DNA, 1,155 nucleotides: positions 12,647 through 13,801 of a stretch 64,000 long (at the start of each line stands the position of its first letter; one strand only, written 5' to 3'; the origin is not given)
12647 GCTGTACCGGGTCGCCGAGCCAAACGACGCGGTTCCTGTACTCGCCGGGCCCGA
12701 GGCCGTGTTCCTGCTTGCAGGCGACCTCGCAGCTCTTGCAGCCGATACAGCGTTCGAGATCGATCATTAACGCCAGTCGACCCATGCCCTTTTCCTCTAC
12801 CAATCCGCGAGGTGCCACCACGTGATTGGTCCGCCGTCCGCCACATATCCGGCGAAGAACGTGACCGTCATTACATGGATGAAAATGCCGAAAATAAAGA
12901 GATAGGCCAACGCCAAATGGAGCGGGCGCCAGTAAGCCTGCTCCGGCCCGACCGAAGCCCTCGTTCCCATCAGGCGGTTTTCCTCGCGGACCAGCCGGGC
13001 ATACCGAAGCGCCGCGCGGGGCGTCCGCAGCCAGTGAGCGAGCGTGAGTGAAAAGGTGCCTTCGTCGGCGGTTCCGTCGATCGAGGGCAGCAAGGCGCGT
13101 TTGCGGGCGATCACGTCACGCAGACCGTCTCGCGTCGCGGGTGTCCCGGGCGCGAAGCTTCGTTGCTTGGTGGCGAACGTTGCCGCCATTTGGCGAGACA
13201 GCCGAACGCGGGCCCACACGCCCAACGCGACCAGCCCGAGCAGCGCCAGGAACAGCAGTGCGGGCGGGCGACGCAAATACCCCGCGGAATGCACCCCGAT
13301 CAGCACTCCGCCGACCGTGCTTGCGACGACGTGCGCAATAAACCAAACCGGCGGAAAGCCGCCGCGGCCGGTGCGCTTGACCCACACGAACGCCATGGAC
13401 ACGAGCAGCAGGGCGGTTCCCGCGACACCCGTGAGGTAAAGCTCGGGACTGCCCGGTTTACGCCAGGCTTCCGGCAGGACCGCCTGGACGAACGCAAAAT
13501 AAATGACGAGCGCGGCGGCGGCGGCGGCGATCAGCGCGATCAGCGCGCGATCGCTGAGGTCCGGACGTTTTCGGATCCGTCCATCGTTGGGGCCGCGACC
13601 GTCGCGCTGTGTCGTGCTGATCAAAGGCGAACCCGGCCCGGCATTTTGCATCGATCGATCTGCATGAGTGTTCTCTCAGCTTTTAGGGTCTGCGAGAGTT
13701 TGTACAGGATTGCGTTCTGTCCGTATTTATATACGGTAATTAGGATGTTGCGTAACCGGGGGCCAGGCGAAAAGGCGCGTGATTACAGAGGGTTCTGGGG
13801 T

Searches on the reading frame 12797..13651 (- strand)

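Call 9: search_protein_families(library=pfam, proteins=[window:12797-13651:-], max_evalue=0.01)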
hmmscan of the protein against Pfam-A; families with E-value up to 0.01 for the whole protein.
window:12797-13651:- (284 aa): 1 family
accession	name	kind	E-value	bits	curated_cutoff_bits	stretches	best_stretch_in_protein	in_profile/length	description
PF14358.11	DUF4405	-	0.0016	19.4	26.7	1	236-261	38-63/66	Domain of unknown function (DUF4405)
